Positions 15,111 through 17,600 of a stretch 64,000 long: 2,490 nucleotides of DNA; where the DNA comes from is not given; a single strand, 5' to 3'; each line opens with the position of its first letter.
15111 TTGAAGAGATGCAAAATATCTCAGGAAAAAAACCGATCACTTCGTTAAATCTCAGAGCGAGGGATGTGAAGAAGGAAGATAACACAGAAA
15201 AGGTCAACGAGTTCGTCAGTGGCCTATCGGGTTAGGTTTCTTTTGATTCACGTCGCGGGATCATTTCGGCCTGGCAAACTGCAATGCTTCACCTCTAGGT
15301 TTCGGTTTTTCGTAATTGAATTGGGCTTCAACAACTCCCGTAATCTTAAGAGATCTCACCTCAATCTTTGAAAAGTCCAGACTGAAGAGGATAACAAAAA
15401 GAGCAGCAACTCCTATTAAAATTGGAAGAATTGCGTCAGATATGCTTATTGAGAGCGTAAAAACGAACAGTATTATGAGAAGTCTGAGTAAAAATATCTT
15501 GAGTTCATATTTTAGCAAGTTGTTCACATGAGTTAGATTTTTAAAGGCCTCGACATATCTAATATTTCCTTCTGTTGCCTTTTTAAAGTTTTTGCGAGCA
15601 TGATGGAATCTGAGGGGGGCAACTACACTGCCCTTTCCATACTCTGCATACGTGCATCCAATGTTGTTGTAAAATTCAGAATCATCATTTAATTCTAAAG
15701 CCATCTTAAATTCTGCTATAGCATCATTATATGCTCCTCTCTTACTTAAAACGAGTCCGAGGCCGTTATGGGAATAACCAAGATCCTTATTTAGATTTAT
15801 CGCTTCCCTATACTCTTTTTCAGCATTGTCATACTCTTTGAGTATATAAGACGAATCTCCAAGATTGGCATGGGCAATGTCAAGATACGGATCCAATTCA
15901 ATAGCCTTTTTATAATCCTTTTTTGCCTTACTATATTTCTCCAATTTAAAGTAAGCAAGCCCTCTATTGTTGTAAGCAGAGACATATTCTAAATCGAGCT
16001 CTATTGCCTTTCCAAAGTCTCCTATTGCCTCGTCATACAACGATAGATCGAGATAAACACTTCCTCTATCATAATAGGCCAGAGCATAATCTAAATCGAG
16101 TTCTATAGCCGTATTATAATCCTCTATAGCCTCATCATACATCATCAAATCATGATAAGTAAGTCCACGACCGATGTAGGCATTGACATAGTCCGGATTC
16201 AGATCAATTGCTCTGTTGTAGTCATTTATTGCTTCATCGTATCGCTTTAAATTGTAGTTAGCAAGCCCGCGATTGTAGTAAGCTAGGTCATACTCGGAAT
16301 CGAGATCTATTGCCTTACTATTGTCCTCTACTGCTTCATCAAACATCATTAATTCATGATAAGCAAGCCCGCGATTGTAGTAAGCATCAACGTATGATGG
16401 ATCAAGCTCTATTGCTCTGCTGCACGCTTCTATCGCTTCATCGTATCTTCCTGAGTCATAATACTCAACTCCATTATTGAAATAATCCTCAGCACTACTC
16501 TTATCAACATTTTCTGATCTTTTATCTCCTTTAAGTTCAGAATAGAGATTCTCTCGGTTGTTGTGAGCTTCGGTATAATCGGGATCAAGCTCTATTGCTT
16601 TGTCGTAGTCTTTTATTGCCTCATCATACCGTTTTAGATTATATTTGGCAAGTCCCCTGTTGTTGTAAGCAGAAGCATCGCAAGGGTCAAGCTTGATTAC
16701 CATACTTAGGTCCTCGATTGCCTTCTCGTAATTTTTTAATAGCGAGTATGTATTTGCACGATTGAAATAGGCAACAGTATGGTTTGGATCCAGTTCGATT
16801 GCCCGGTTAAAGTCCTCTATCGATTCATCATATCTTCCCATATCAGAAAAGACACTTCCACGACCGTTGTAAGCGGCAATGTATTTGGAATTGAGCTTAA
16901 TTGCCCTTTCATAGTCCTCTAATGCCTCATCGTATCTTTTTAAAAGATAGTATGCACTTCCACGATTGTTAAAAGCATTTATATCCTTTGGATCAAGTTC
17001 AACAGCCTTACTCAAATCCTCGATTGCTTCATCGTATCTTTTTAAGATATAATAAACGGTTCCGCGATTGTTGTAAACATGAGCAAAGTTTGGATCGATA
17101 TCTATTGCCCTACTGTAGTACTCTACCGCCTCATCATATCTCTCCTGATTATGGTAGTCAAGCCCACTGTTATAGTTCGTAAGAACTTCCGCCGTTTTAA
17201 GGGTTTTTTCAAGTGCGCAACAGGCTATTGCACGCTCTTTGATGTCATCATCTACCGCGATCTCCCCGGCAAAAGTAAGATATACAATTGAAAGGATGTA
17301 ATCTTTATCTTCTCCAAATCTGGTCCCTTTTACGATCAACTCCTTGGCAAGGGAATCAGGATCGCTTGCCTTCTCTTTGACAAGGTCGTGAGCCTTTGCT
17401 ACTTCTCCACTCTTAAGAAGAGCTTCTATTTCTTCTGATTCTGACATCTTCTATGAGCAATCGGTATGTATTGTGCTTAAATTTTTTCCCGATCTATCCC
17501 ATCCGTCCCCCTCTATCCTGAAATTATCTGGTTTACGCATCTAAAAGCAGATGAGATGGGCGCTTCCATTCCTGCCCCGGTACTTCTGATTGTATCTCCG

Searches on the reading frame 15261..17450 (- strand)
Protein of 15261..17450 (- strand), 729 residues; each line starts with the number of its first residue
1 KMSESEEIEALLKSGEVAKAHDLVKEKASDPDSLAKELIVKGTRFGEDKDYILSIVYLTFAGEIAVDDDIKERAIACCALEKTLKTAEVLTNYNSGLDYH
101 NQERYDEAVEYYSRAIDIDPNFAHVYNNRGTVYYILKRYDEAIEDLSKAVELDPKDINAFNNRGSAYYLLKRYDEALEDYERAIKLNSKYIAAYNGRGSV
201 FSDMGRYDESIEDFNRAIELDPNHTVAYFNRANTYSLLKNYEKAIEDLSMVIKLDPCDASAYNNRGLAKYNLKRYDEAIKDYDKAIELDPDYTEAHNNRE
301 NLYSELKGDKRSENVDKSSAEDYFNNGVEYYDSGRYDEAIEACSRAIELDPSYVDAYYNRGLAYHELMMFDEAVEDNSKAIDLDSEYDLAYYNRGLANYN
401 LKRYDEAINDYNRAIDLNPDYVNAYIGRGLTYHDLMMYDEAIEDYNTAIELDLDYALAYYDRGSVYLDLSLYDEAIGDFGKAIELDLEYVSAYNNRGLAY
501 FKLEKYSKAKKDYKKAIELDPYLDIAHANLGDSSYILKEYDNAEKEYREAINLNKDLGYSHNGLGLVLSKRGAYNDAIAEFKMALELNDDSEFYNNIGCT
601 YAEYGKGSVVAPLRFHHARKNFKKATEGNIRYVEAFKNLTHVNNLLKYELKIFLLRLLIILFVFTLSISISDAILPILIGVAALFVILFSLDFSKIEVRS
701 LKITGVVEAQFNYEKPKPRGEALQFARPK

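Call 65: search_protein_families(library=pfam, proteins=[window:15261-17450:-], max_evalue=0.001)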
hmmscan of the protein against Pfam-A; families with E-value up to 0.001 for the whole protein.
window:15261-17450:- (729 aa): 26 families (the best 25 are shown)
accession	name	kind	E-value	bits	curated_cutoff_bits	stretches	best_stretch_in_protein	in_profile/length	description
PF00515.34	TPR_1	-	1.8e-134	433.1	27.8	13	259-292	1-34/34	Tetratricopeptide repeat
PF13414.12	TPR_11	-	9.8e-113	368.1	26.8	13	329-367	3-41/42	TPR repeat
PF07719.23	TPR_2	-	2.7e-101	323.9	27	10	259-292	1-34/34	Tetratricopeptide repeat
PF13181.12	TPR_8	-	1.6e-86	277.6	25.7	10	259-292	1-34/34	Tetratricopeptide repeat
PF13431.12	TPR_17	-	5.4e-64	207.6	24.4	5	214-246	2-34/34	Tetratricopeptide repeat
PF13432.12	TPR_16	-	7.2e-57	189.8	32.7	7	95-156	3-64/65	Tetratricopeptide repeat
PF13424.12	TPR_12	-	4.3e-55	184.3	30.1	10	123-186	3-74/77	Tetratricopeptide repeat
PF13371.12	TPR_9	-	3.1e-44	149.3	35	4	238-296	8-66/73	Tetratricopeptide repeat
PF13428.12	TPR_14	-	2.3e-35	117.9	23.5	0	330-361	11-42/44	Tetratricopeptide repeat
PF14559.12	TPR_19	-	9.2e-32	109.6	25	3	102-158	4-60/68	Tetratricopeptide repeat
PF13374.12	TPR_10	-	4.3e-27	93.7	27.5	1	159-186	4-31/42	Tetratricopeptide repeat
PF13174.12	TPR_6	-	7.7e-25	86.2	26.3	0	390-420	2-32/33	Tetratricopeptide repeat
PF12895.13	ANAPC3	-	5.5e-18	65.5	27.2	1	101-181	1-80/82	Anaphase-promoting complex, cyclosome, subunit 3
PF01239.28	PPTA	-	1.6e-16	59.3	29.5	0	139-165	1-27/32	Protein prenyltransferase alpha subunit repeat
PF10516.15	SHNi-TPR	-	5.5e-15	55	21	0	274-288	16-30/38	SHNi-TPR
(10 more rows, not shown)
